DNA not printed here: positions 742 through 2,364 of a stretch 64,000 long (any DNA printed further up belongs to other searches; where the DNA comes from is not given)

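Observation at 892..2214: Unusual HMA-transmembrane-cupredoxin three-domain fusion protein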

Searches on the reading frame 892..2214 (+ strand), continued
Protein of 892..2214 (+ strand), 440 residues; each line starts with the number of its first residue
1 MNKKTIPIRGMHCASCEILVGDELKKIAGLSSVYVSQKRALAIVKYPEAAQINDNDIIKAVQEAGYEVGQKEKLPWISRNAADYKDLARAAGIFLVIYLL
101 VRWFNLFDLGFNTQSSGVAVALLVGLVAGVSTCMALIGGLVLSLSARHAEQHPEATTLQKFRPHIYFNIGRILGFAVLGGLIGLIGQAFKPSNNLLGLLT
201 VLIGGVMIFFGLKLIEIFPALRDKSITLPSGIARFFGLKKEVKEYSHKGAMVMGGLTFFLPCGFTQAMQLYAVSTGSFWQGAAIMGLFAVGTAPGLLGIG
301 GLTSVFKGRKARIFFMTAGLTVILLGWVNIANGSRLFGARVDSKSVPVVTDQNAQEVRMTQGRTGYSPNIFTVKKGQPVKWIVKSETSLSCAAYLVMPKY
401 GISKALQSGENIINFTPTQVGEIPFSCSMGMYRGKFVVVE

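Call 88: find_homologous_proteins(query=L087:5983-7425:+, max_evalue=1e-10)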
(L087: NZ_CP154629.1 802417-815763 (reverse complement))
Query L087:5983-7425:+ (480 aa): 7999 proteins with E <= 1e-10 among 8000 candidates; the best 120 are listed.
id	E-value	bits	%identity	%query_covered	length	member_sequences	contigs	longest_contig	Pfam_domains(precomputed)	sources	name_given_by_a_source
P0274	0.0e+0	1054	100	100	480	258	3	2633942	PF00403.33,PF02683.23,PF13386.13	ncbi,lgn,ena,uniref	ncbi:urease accessory protein UreH domain-containing protein [Acetoanaerobium noterae]|uniref:urease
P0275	1.4e-213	728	62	98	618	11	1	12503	PF00403.33,PF13473.13,PF02683.23,PF13386.13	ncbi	ncbi:MAG: sulfite exporter TauE/SafE family protein [Clostridia bacterium]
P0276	1.6e-213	728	62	98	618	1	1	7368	PF00403.33,PF13473.13,PF02683.23,PF13386.13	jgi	-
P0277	2.1e-213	727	62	98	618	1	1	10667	PF00403.33,PF13473.13,PF02683.23,PF13386.13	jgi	-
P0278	2.5e-213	727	62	98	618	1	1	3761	PF00403.33,PF13473.13,PF02683.23,PF13386.13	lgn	-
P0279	3.4e-212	723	62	97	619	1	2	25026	PF00403.33,PF02683.23,PF13386.13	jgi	jgi:sulfite exporter TauE/SafE/copper chaperone CopZ/plastocyanin domain-containing protein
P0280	3.5e-212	723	62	97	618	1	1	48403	PF00403.33,PF02683.23,PF13386.13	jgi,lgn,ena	-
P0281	1.1e-210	718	61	97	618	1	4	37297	PF00403.33,PF02683.23,PF13386.13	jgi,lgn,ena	-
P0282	1.2e-210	718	61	97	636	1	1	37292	PF00403.33,PF02683.23,PF13386.13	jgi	jgi:sulfite exporter TauE/SafE/copper chaperone CopZ/plastocyanin domain-containing protein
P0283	2.8e-209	714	66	96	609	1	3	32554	PF00403.33,PF13473.13,PF02683.23,PF13386.13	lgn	-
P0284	2.8e-209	714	59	96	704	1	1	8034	PF00403.33,PF13473.13,PF02683.23,PF13386.13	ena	-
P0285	2.9e-208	710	60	98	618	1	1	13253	PF00403.33,PF13473.13,PF02683.23,PF13386.13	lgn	-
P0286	5.5e-208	710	60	96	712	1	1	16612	PF00403.33,PF13473.13,PF02683.23,PF13386.13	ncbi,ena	-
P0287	7.1e-208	709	60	96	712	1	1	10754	PF00403.33,PF13473.13,PF02683.23,PF13386.13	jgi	-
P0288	1.5e-207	708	64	97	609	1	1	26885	PF00403.33,PF13473.13,PF02683.23,PF13386.13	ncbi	ncbi:MAG: sulfite exporter TauE/SafE family protein [Bacillota bacterium]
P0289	7.1e-207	706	61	97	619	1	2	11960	PF00403.33,PF13473.13,PF02683.23,PF13386.13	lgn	-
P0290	8.4e-207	706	59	97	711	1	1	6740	PF00403.33,PF13473.13,PF02683.23,PF13386.13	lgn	-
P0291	1.1e-206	705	58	96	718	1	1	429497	PF00403.33,PF13473.13,PF02683.23,PF13386.13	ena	-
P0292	2.1e-206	704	65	97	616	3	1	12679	PF00403.33,PF13473.13,PF02683.23,PF13386.13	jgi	-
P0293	2.4e-206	704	60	98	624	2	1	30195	PF00403.33,PF13473.13,PF02683.23,PF13386.13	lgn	-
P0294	2.6e-206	704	66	96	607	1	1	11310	PF00403.33,PF13473.13,PF02683.23,PF13386.13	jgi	jgi:sulfite exporter TauE/SafE/copper chaperone CopZ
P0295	9.8e-206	702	61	97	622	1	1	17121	PF00403.33,PF13473.13,PF02683.23,PF13386.13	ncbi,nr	ncbi:MAG: sulfite exporter TauE/SafE family protein [Clostridia bacterium]|nr:sulfite exporter TauE/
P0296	1.0e-205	702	60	98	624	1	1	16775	PF00403.33,PF02683.23,PF13386.13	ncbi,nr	ncbi:MAG: heavy metal transporter [Ruminiclostridium sp.]|nr:heavy metal transporter [Ruminiclostrid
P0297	1.2e-205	702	64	96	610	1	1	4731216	PF00403.33,PF13473.13,PF02683.23,PF13386.13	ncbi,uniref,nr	ncbi:sulfite exporter TauE/SafE family protein [Clostridium thermosuccinogenes]|uniref:urease access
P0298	1.3e-205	702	66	97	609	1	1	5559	PF00403.33,PF13473.13,PF02683.23,PF13386.13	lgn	-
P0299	4.0e-205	700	63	97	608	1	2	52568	PF00403.33,PF13473.13,PF02683.23,PF13386.13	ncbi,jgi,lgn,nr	ncbi:MAG: heavy metal transporter [Clostridiaceae bacterium]|nr:heavy metal transporter [Clostridiac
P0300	4.3e-205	700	64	96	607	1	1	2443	PF00403.33,PF13473.13,PF02683.23,PF13386.13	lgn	-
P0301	6.1e-205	699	58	96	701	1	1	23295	PF00403.33,PF13473.13,PF02683.23,PF13386.13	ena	-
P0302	8.0e-205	699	64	96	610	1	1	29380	PF00403.33,PF13473.13,PF02683.23,PF13386.13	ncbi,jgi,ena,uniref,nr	ncbi:heavy metal transporter [Clostridium thermosuccinogenes]|uniref:Heavy metal transporter n=1 Tax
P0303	9.0e-205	699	62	97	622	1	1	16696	PF00403.33,PF13473.13,PF02683.23,PF13386.13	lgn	-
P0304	1.1e-204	699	62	97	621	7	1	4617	PF00403.33,PF13473.13,PF02683.23,PF13386.13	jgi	jgi:uncharacterized protein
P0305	2.0e-204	698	59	96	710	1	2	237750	PF00403.33,PF13473.13,PF02683.23,PF13386.13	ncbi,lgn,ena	-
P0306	3.6e-204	697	58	96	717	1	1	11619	PF00403.33,PF13473.13,PF02683.23,PF13386.13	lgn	-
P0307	1.7e-203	695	63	96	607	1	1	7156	PF00403.33,PF13473.13,PF02683.23,PF13386.13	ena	-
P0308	2.5e-203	694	57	96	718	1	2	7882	PF00403.33,PF13473.13,PF02683.23,PF13386.13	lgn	-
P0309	3.6e-203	694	59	96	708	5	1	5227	PF00403.33,PF13473.13,PF02683.23,PF13386.13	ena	-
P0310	4.0e-203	694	63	97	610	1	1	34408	PF00403.33,PF13473.13,PF02683.23,PF13386.13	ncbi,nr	ncbi:MAG TPA: heavy metal transporter [Clostridiales bacterium]|nr:heavy metal transporter [Clostrid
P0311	5.0e-203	693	60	97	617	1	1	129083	PF00403.33,PF13473.13,PF02683.23,PF13386.13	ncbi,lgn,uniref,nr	ncbi:sulfite exporter TauE/SafE/copper chaperone CopZ [Caldicoprobacter guelmensis]|uniref:urease ac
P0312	6.4e-203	693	62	97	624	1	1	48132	PF00403.33,PF13473.13,PF02683.23,PF13386.13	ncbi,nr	ncbi:MAG: sulfite exporter TauE/SafE family protein [Clostridia bacterium]|nr:sulfite exporter TauE/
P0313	1.2e-202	692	63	97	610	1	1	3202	PF00403.33,PF13473.13,PF02683.23,PF13386.13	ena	-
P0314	2.3e-202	691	62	97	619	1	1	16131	PF00403.33,PF13473.13,PF02683.23,PF13386.13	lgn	-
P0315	2.3e-202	691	65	97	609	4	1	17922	PF00403.33,PF13473.13,PF02683.23,PF13386.13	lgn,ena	-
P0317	3.8e-202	690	64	97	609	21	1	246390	PF00403.33,PF13473.13,PF02683.23,PF13386.13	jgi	-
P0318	4.7e-202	690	63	99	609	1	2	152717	PF00403.33,PF13473.13,PF02683.23,PF13386.13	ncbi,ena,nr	ncbi:MAG TPA: heavy metal transporter [Clostridiaceae bacterium]|nr:heavy metal transporter [Clostri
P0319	1.1e-201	689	63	100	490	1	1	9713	PF00403.33,PF13473.13,PF02683.23,PF13386.13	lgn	-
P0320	1.1e-201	689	63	97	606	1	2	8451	PF00403.33,PF13473.13,PF02683.23,PF13386.13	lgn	-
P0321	7.6e-201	686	63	98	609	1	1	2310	PF00403.33,PF13473.13,PF02683.23,PF13386.13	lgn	-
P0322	7.9e-201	686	63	98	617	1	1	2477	PF00403.33,PF13473.13,PF02683.23,PF13386.13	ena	-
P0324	1.1e-200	685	61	97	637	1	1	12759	PF00403.33,PF13473.13,PF02683.23,PF13386.13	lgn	-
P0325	1.3e-200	685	64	97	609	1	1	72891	PF00403.33,PF13473.13,PF02683.23,PF13386.13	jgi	-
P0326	2.3e-200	684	61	97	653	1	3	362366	PF00403.33,PF13473.13,PF02683.23,PF13386.13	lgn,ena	-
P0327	2.4e-200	684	60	97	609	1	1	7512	PF00403.33,PF13473.13,PF02683.23,PF13386.13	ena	-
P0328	2.5e-200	684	63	96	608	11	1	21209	PF00403.33,PF13473.13,PF02683.23,PF13386.13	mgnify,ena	mgnify:CR=1 FL=1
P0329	2.6e-200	684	63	98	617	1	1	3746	PF00403.33,PF13473.13,PF02683.23,PF13386.13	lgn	-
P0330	3.0e-200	684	60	97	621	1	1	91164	PF00403.33,PF13473.13,PF02683.23,PF13386.13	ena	-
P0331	3.5e-200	684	60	97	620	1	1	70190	PF00403.33,PF13473.13,PF02683.23,PF13386.13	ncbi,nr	ncbi:MAG: sulfite exporter TauE/SafE family protein [Clostridia bacterium]|nr:sulfite exporter TauE/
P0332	4.4e-200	683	63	98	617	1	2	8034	PF00403.33,PF13473.13,PF02683.23,PF13386.13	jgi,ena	-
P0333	8.9e-200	682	62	100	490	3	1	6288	PF00403.33,PF13473.13,PF02683.23,PF13386.13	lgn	-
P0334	1.3e-199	682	64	97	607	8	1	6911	PF00403.33,PF13473.13,PF02683.23,PF13386.13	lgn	-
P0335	4.1e-199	680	62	97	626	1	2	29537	PF00403.33,PF13473.13,PF02683.23,PF13386.13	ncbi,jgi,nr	ncbi:MAG: sulfite exporter TauE/SafE family protein [Clostridiales bacterium]|jgi:sulfite exporter T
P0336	5.7e-199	680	65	97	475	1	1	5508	PF00403.33,PF13473.13,PF02683.23,PF13386.13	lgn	-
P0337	6.2e-199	680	59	97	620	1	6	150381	PF00403.33,PF13473.13,PF02683.23,PF13386.13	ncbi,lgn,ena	-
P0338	6.2e-199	680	59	97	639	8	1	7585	PF00403.33,PF13473.13,PF02683.23,PF13386.13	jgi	-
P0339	8.3e-199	679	65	96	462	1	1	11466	PF00403.33,PF13473.13,PF02683.23,PF13386.13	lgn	-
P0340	1.8e-198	678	60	97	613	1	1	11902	PF00403.33,PF13473.13,PF02683.23,PF13386.13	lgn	-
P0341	1.9e-198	678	62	99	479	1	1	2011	PF00403.33,PF02683.23,PF13386.13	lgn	-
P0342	2.1e-198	678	64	96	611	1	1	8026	PF00403.33,PF13473.13,PF02683.23,PF13386.13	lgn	-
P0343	4.8e-198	677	59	97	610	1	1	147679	PF00403.33,PF02683.23,PF13386.13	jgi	-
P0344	5.5e-198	677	60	97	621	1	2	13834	PF00403.33,PF13473.13,PF02683.23,PF13386.13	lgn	-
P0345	7.8e-198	676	56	98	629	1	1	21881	PF00403.33,PF02683.23,PF13386.13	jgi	jgi:sulfite exporter TauE/SafE/plastocyanin domain-containing protein/copper chaperone CopZ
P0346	1.1e-197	676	59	98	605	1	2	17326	PF00403.33,PF02683.23,PF13386.13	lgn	-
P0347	1.3e-197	675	60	99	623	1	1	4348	PF00403.33,PF13473.13,PF02683.23,PF13386.13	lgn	-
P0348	1.5e-197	675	61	94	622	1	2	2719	PF00403.33,PF13473.13,PF02683.23,PF13386.13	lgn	-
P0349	4.9e-197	673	63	96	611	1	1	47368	PF00403.33,PF13473.13,PF02683.23,PF13386.13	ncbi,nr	ncbi:MAG TPA: heavy metal transporter [Clostridiaceae bacterium]|nr:heavy metal transporter [Clostri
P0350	6.2e-197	673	61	97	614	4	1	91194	PF00403.33,PF13473.13,PF02683.23,PF13386.13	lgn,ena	-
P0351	7.0e-197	673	61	98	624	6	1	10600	PF00403.33,PF13473.13,PF02683.23,PF13386.13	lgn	-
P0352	1.4e-196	672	56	98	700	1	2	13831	PF00403.33,PF13473.13,PF02683.23,PF13386.13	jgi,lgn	jgi:uncharacterized protein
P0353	2.5e-196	671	60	97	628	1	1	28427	PF00403.33,PF13473.13,PF02683.23,PF13386.13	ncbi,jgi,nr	ncbi:MAG: hypothetical protein K0R50_1645 [Eubacterium sp.]|jgi:sulfite exporter TauE/SafE/copper ch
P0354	2.8e-196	671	58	96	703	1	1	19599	PF00403.33,PF13473.13,PF02683.23,PF13386.13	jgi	jgi:sulfite exporter TauE/SafE/plastocyanin domain-containing protein/copper chaperone CopZ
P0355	3.2e-196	671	59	97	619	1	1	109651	PF00403.33,PF13473.13,PF02683.23,PF13386.13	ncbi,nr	ncbi:MAG: sulfite exporter TauE/SafE family protein [Clostridia bacterium]|nr:sulfite exporter TauE/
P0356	3.7e-196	671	63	99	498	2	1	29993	PF00403.33,PF13473.13,PF02683.23,PF13386.13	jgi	-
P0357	4.1e-196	670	58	96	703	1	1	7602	PF00403.33,PF13473.13,PF02683.23,PF13386.13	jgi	-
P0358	4.4e-196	670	61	97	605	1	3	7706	PF00403.33,PF13473.13,PF02683.23,PF13386.13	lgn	-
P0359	4.8e-196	670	59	99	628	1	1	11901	PF00403.33,PF13473.13,PF02683.23,PF13386.13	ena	-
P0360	5.7e-196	670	60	99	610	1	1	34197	PF00403.33,PF13473.13,PF02683.23,PF13386.13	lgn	-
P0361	6.5e-196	670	57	97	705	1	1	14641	PF00403.33,PF13473.13,PF02683.23,PF13386.13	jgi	jgi:copper ion binding protein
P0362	7.0e-196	670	60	97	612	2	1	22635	PF00403.33,PF13473.13,PF02683.23,PF13386.13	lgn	-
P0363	7.8e-196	669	59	97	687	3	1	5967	PF00403.33,PF13473.13,PF02683.23,PF13386.13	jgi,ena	-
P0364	1.3e-195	669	61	98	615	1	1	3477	PF00403.33,PF02683.23,PF13386.13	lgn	-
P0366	1.8e-195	668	61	97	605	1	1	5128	PF00403.33,PF02683.23,PF13386.13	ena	-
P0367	2.1e-195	668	60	97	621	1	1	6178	PF00403.33,PF13473.13,PF02683.23,PF13386.13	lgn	-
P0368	2.1e-195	668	60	98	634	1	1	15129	PF00403.33,PF13473.13,PF02683.23,PF13386.13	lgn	-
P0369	2.2e-195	668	60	100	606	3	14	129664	PF00403.33,PF13473.13,PF02683.23,PF13386.13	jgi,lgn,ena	-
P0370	2.8e-195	668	58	97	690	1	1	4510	PF00403.33,PF13473.13,PF02683.23,PF13386.13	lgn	-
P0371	4.3e-195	667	59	98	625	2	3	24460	PF00403.33,PF13473.13,PF02683.23,PF13386.13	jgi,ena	-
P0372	4.9e-195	667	58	98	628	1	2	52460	PF00403.33,PF13473.13,PF02683.23,PF13386.13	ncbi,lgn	ncbi:MAG: sulfite exporter TauE/SafE family protein [Bacillota bacterium]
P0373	6.7e-195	666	60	98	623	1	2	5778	PF00403.33,PF13473.13,PF02683.23,PF13386.13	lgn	-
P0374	7.7e-195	666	58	96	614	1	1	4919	PF00403.33,PF13473.13,PF02683.23,PF13386.13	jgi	jgi:sulfite exporter TauE/SafE/plastocyanin domain-containing protein/copper chaperone CopZ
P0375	8.6e-195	666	58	97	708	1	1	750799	PF00403.33,PF13473.13,PF02683.23,PF13386.13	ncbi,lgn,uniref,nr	ncbi:copper ion binding protein [Sporobacter termitidis DSM 10068]|uniref:Copper ion binding protein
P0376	2.0e-194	665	62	95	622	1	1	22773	PF00403.33,PF13473.13,PF02683.23,PF13386.13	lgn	-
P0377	2.1e-194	665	57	97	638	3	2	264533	PF00403.33,PF13473.13,PF02683.23,PF13386.13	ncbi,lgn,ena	-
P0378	2.3e-194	665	63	97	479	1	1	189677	PF00403.33,PF13473.13,PF02683.23,PF13386.13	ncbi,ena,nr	ncbi:MAG TPA: heavy metal transporter [Clostridiaceae bacterium]|nr:heavy metal transporter [Clostri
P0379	2.7e-194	664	58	97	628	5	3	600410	PF00403.33,PF13473.13,PF02683.23,PF13386.13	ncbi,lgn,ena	-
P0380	3.1e-194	664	60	97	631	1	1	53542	PF00403.33,PF13473.13,PF02683.23,PF13386.13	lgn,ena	-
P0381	3.4e-194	664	60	97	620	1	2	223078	PF00403.33,PF13473.13,PF02683.23,PF13386.13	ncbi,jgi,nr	ncbi:MAG: sulfite exporter TauE/SafE family protein [Clostridiales bacterium]|jgi:sulfite exporter T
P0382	4.7e-194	664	61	97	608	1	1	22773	PF00403.33,PF02683.23,PF13386.13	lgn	-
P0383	7.7e-194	663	58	97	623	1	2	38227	PF00403.33,PF02683.23,PF13386.13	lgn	-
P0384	9.0e-194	663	65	95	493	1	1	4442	PF00403.33,PF13473.13,PF02683.23,PF13386.13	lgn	-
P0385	9.2e-194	663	61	97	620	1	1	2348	PF00403.33,PF13473.13,PF02683.23,PF13386.13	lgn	-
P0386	1.1e-193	662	61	93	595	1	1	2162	PF00403.33,PF13473.13,PF02683.23,PF13386.13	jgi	jgi:sulfite exporter TauE/SafE/copper chaperone CopZ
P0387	1.1e-193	662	59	97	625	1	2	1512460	PF00403.33,PF13473.13,PF02683.23,PF13386.13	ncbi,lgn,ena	-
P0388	1.4e-193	662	58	99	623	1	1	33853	PF00403.33,PF13473.13,PF02683.23,PF13386.13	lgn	-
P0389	1.6e-193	662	64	96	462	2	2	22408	PF00403.33,PF02683.23,PF13386.13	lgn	-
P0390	1.7e-193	662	58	97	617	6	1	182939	PF00403.33,PF13473.13,PF02683.23,PF13386.13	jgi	jgi:sulfite exporter TauE/SafE/plastocyanin domain-containing protein/copper chaperone CopZ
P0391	2.8e-193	661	64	92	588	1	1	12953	PF00403.33,PF13473.13,PF02683.23,PF13386.13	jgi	-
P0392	6.9e-193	660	58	98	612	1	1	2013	PF00403.33,PF02683.23,PF13386.13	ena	-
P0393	8.5e-193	659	57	99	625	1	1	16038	PF00403.33,PF13473.13,PF02683.23,PF13386.13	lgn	-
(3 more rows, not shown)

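Call 89: search_protein_families(library=pfam, proteins=[L087:5983-7425:+, L089:4953-5999:+, L089:6042-6260:+, L006:7345-7704:+], max_evalue=0.01)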
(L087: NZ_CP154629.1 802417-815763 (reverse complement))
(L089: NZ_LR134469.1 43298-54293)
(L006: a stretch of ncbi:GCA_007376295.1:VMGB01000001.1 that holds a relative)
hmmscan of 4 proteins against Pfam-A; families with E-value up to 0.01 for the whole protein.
L087:5983-7425:+ (480 aa): 4 families
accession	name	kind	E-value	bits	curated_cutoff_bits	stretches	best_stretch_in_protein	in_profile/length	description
PF13386.12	DsbD_2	-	2.2e-52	178.3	24.9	1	132-332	2-198/199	Cytochrome C biogenesis protein transmembrane region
PF00403.32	HMA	-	4.3e-12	46.7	24.8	1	9-70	1-62/62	Heavy-metal-associated domain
PF02683.22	DsbD_TM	-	3.2e-09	36.8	27.1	1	131-334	7-214/219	Cytochrome C biogenesis protein transmembrane domain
PF13473.12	Cupredoxin_1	-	4.2e-05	23.9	27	1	366-453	17-104/104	Cupredoxin-like domain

L089:4953-5999:+ (348 aa): 2 families
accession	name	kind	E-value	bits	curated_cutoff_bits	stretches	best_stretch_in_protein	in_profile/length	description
PF13386.12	DsbD_2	-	2.4e-27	96.6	24.9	1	6-221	2-198/199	Cytochrome C biogenesis protein transmembrane region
PF13473.12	Cupredoxin_1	-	7.1e-13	48.9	27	1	256-347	16-104/104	Cupredoxin-like domain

L089:6042-6260:+ (72 aa): 1 family
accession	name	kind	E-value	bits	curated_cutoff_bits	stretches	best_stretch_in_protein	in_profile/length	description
PF00403.32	HMA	-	2.3e-13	50.8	24.8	1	6-66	1-61/62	Heavy-metal-associated domain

L006:7345-7704:+ (119 aa): 1 family
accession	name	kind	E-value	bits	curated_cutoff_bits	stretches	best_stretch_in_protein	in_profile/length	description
PF13473.12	Cupredoxin_1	-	4.9e-26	91.2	27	1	17-118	3-104/104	Cupredoxin-like domain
